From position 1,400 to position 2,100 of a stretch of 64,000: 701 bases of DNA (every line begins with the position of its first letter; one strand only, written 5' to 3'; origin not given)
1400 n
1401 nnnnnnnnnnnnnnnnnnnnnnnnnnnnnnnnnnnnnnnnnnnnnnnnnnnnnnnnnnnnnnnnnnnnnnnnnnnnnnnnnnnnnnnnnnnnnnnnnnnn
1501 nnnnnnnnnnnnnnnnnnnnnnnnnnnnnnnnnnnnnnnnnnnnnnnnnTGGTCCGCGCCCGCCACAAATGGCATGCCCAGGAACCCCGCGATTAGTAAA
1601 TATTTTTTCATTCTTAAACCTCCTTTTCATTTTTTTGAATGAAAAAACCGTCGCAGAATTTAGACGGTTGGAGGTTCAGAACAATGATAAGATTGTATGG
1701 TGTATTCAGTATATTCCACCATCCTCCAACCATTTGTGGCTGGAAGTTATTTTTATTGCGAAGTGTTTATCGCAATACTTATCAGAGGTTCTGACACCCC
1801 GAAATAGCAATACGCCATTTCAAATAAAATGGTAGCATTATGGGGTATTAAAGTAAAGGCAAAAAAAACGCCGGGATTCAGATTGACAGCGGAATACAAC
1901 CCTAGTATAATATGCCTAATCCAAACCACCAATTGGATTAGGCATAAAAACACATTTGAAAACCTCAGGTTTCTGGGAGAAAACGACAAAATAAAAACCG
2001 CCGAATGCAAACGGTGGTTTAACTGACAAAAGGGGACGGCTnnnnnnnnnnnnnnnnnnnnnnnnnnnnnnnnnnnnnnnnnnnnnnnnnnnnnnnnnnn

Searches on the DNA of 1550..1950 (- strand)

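Call 31: search_rna_families(source=window, start=1550, end=1950, threshold=evalue, max_evalue=10)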
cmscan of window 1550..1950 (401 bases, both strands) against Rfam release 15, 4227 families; matches with E-value up to 10: 2.
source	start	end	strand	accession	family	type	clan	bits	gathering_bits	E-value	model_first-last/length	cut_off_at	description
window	1861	1950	-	RF02630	Hrs12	Gene; sRNA;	-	15.9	70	5.9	1-87/87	no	Hfq-regulated sRNA 12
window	1666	1731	-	RF00576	SNORD71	Gene; snRNA; snoRNA; HACA-box;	-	13.3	34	8.3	1-86/86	no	Small nucleolar RNA SNORD71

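Call 74: build_rna_model(alignment_id=A5, structure=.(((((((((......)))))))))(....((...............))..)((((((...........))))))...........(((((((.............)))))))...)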
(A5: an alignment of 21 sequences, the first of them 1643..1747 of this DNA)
Model R2 built from alignment A5 (21 sequences, 116 columns); structure: as given.
model positions 103; base pairs 25; branch points 3; effective number of sequences 1.81; information 0.59 bits per position. Calibrated on 0.2 Mb of random sequence (short: E-values are rough).
structure used (alignment columns):
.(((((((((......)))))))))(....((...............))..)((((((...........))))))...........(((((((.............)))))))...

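Call 75: search_with_rna_model(model_id=R2, sources=[window, L003, L007, L010, L011, L012, L013, L014, L015, L016, L017, L018, L019, L020, L021, L022, L023, L024, L025, L026, L027, L028, L029, L030, L031, L032, L033, L034, L035, L036, L037, L038, L039, L040, L041, L042, L043, L044, L045, L046, L047, L048, L049, L050, L051, L052, L053, L054, L055, L056, L057, L058, L059, L060, L061, L062, L063, L064, L065, L066, L067, L068, L069, L070, L071, L072, L073, L074, L075, L076, L077, L078, L079, L080, L081, L082, L083, L084, L085, L086, L087, L088, L089, L090, L091, L092, L093, L094, L095, L096, L097, L098, L099, L100, L101, L102, L103, L104, L105, L106], max_evalue=0.000001, make_alignment=true)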
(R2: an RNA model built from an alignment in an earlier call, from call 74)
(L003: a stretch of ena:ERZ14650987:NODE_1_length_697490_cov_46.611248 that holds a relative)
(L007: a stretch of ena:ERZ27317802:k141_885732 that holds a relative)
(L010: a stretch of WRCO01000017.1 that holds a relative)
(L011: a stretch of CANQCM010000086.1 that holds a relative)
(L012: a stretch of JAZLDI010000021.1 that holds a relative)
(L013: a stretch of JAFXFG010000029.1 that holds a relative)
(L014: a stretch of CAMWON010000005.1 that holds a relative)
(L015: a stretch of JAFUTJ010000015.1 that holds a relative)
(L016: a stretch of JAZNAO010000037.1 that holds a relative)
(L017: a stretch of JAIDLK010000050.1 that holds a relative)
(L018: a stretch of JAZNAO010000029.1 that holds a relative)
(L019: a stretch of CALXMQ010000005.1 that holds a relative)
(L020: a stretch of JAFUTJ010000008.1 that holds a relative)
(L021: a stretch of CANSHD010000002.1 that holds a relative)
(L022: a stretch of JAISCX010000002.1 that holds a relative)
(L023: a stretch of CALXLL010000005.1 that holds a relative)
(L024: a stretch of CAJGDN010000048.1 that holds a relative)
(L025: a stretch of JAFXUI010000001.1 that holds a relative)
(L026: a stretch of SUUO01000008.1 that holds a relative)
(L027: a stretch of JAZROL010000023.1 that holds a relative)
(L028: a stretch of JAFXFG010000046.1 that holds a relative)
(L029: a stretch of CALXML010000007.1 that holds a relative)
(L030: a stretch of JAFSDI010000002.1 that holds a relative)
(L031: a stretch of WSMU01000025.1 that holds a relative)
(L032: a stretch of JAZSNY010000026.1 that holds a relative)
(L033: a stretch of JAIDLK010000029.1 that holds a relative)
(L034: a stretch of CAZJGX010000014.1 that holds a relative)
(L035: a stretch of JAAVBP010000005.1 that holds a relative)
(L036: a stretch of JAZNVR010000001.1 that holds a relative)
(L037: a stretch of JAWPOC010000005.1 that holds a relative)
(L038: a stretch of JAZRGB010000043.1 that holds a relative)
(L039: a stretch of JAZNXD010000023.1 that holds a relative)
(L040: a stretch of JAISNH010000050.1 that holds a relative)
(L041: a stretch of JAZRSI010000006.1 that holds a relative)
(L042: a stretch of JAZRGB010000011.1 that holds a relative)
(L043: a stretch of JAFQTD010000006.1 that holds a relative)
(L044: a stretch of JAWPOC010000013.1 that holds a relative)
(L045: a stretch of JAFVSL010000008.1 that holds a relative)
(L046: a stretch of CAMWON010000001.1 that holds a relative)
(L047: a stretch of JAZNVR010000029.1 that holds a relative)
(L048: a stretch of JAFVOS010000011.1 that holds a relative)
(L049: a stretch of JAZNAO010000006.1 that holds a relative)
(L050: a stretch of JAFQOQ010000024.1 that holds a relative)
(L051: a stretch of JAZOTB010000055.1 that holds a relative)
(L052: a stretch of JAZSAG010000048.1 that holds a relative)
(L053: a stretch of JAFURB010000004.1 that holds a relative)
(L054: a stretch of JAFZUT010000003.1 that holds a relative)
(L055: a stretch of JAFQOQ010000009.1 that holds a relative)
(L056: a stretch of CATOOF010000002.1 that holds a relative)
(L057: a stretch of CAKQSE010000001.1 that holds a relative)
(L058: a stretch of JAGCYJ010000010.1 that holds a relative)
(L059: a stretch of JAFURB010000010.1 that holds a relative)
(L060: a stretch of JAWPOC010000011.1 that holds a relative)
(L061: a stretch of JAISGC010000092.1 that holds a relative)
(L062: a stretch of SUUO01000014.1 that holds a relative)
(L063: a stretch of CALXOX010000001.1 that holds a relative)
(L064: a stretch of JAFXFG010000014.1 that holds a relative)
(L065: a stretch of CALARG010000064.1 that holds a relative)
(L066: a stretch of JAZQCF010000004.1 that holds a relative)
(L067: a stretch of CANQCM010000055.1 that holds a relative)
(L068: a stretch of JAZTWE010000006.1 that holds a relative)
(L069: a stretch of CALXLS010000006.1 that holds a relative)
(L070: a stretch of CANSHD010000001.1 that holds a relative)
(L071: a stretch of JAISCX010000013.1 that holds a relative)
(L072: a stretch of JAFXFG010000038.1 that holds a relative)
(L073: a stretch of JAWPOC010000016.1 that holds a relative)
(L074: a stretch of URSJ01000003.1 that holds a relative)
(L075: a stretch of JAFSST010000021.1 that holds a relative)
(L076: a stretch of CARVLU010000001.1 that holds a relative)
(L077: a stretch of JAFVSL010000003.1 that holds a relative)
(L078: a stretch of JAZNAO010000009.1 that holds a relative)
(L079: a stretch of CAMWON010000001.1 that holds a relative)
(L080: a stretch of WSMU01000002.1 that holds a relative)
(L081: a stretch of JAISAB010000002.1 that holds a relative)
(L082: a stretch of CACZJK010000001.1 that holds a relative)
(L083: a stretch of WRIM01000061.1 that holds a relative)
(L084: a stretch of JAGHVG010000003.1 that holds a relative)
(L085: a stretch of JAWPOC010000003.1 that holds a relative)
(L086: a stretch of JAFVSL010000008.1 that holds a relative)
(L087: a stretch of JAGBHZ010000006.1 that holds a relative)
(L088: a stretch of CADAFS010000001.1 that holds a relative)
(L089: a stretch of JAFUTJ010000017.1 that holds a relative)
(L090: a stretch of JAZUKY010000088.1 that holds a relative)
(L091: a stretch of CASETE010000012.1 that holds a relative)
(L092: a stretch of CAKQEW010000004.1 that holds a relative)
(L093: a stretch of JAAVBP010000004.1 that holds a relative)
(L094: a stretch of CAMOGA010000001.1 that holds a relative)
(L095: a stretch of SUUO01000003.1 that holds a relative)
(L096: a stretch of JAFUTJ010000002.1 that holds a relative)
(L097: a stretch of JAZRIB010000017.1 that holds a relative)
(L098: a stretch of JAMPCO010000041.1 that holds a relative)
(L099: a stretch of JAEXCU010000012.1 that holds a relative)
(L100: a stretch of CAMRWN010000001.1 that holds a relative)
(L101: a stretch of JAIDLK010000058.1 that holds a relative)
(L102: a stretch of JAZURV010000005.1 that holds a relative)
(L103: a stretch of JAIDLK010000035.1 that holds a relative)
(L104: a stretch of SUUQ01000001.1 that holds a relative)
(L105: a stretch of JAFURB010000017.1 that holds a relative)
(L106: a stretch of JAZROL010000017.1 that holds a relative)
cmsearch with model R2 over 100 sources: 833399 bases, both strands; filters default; matches with E-value up to 0.000001: 113.
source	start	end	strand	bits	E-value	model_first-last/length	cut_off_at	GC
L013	3871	3974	+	102.4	2.4e-18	1-103/103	no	0.42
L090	2880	2980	-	101.8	3.2e-18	1-103/103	no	0.42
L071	1642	1741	+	100.4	6.3e-18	1-103/103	no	0.38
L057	7610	7711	-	100.4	6.3e-18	1-103/103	no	0.41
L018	7819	7922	+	100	7.5e-18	1-103/103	no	0.42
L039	4192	4294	+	99.3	1.1e-17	1-103/103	no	0.45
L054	363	473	+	99.1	1.2e-17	1-103/103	no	0.41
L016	6754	6858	+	98.5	1.6e-17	1-103/103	no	0.41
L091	5913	6020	+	98.2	1.8e-17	1-103/103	no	0.46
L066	3395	3502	-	97.9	2.1e-17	1-103/103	no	0.44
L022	5389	5489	-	95.7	5.9e-17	1-103/103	no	0.45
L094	3635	3736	-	95.7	6e-17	1-103/103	no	0.39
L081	5437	5538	-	94.6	1e-16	1-103/103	no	0.46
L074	2219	2321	-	94.1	1.3e-16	1-103/103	no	0.43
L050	982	1091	+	93.7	1.6e-16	1-103/103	no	0.39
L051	2131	2239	-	93.6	1.7e-16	1-103/103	no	0.38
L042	3659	3763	+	91.9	3.7e-16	1-103/103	no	0.39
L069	6626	6733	+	91.7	4.2e-16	1-103/103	no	0.37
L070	799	905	+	91.3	4.9e-16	1-103/103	no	0.4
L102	44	153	-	91.2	5.2e-16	1-103/103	no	0.4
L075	2408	2513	-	91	5.6e-16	1-103/103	no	0.42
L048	5448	5556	-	90.8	6.3e-16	1-103/103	no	0.39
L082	7683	7784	-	90.5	7.3e-16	1-103/103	no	0.43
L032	2705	2812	+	88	2.4e-15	1-103/103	no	0.41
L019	6305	6405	+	87.6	2.9e-15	1-103/103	no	0.4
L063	5428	5527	-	87.3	3.4e-15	1-103/103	no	0.4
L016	335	438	-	87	3.9e-15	1-103/103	no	0.37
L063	352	457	-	86.8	4.4e-15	1-103/103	no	0.4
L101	6989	7100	-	86.5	5e-15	1-103/103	no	0.39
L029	4398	4500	+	84.1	1.6e-14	1-103/103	no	0.38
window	1643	1747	-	82.4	3.5e-14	1-103/103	no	0.41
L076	6885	6990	-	80.8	7.7e-14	1-103/103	no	0.44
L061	5278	5379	-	80.7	8e-14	1-103/103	no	0.48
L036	7054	7160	-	79.6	1.4e-13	1-103/103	no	0.42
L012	807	911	+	79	1.8e-13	1-103/103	no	0.47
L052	1269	1375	-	78.1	2.9e-13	1-103/103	no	0.43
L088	1523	1623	-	77.8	3.2e-13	1-103/103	no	0.47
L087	5247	5353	+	77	4.8e-13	1-103/103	no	0.39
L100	3882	3990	+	77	4.9e-13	1-103/103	no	0.39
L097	2944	3051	-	76.9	5e-13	1-103/103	no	0.41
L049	3667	3774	+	76.7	5.4e-13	1-103/103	no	0.4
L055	7775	7877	-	76.6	5.8e-13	1-103/103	no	0.46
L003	9482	9583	-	76.3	6.6e-13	1-103/103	no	0.41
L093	2839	2941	-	76.3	6.8e-13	1-103/103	no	0.38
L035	1744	1846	-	76.2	6.9e-13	1-103/103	no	0.44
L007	9854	9970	+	76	7.7e-13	1-103/103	no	0.4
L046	3892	3996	-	75.9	8.2e-13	1-103/103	no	0.43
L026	5156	5261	+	75.7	8.9e-13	1-103/103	no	0.42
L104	7480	7581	-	74.7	1.5e-12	1-103/103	no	0.46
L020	990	1103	-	74.5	1.6e-12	1-103/103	no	0.42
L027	6547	6658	-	74.1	1.9e-12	1-103/103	no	0.43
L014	4825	4924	+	73.9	2.2e-12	1-103/103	no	0.47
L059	43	148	+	73.3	2.8e-12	1-103/103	no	0.41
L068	5449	5551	+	73.3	2.9e-12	1-103/103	no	0.44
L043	3481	3586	+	73.3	2.9e-12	1-103/103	no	0.41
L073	697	803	-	73.3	2.9e-12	1-103/103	no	0.41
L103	4817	4920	-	73.2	3e-12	1-103/103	no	0.43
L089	5888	6002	+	73.1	3.1e-12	1-103/103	no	0.4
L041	2587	2693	-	73.1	3.1e-12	1-103/103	no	0.44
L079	1692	1791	+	72.7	3.8e-12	1-103/103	no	0.45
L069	3371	3482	-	72.6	3.9e-12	1-103/103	no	0.34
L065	5413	5521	-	72.4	4.3e-12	1-103/103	no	0.4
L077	3759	3866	-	72.4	4.4e-12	1-103/103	no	0.41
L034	94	203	-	72.4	4.4e-12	1-103/103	no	0.41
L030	401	504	-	72.2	4.9e-12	1-103/103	no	0.45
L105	2285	2394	+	71.9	5.5e-12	1-103/103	no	0.38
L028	4822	4928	+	71.9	5.5e-12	1-103/103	no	0.42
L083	1133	1235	-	71.4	6.9e-12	1-103/103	no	0.44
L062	4393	4502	-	71.3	7.3e-12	1-103/103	no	0.4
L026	416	522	-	71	8.6e-12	1-103/103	no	0.41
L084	4510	4617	-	70.8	9.6e-12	1-103/103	no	0.41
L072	143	249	-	70.2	1.2e-11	1-103/103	no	0.43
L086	1603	1710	+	70.1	1.3e-11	1-103/103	no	0.44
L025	1470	1575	+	70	1.4e-11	1-103/103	no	0.41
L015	5854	5949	-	69.9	1.4e-11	1-103/103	no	0.42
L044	772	877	-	69.9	1.4e-11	1-103/103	no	0.47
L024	2001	2108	+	69.8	1.5e-11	1-103/103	no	0.41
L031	2431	2532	-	69.6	1.7e-11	1-103/103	no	0.44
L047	128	235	-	69.2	2.1e-11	1-103/103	no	0.42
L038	1868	1979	-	68.7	2.6e-11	1-103/103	no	0.44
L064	2509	2619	-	68.2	3.4e-11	1-103/103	no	0.41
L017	1277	1382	-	67.7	4.2e-11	1-103/103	no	0.44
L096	1203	1319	-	67.7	4.2e-11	1-103/103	no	0.43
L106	879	988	-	67.6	4.4e-11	1-103/103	no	0.4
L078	4967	5075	+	67.4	4.8e-11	1-103/103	no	0.41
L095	5098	5206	-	66.7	6.7e-11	1-103/103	no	0.41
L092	7805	7891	-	66.2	8.5e-11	1-103/103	no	0.4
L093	2340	2452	-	65.9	9.8e-11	1-103/103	no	0.42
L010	5267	5366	-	65.6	1.1e-10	1-103/103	no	0.48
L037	447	558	-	65.6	1.1e-10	1-103/103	no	0.41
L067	3502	3613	-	65.5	1.2e-10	1-103/103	no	0.4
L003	9866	9971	+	65.3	1.3e-10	1-103/103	no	0.46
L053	7553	7659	-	64.6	1.8e-10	1-103/103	no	0.42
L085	4067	4172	+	64.3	2.2e-10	1-103/103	no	0.4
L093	2563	2669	-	63.8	2.8e-10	1-103/103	no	0.39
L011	503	610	-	63.7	2.9e-10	1-103/103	no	0.44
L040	436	536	-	63.6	3.1e-10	1-103/103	no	0.43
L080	5088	5189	-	63.1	3.8e-10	1-103/103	no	0.48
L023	3422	3531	+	62.8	4.5e-10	1-103/103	no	0.44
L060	801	909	+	62.7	4.5e-10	1-103/103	no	0.43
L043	1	84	-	62.6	4.8e-10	1-84/103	3'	0.4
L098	3160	3266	-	61.4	8.8e-10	1-103/103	no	0.41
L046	4175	4280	+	60.5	1.3e-09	1-103/103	no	0.4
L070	1060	1166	+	60.1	1.6e-09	1-103/103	no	0.45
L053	275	369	+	59.5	2.1e-09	1-103/103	no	0.39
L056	5415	5525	-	59.1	2.5e-09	1-103/103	no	0.44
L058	4884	4988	-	58.2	4e-09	1-103/103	no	0.46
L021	6853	6992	-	57.7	5.1e-09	1-103/103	no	0.4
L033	6281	6386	+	57.2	6.5e-09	1-103/103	no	0.46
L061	4062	4159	-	57.2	6.5e-09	1-103/103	no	0.46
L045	7341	7450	+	52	8e-08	1-103/103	no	0.44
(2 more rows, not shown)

Alignment A6: 113 matches aligned to the model, 206 columns, each read 5' to 3' on its own strand. Consensus structure (alignment columns), stored with it:
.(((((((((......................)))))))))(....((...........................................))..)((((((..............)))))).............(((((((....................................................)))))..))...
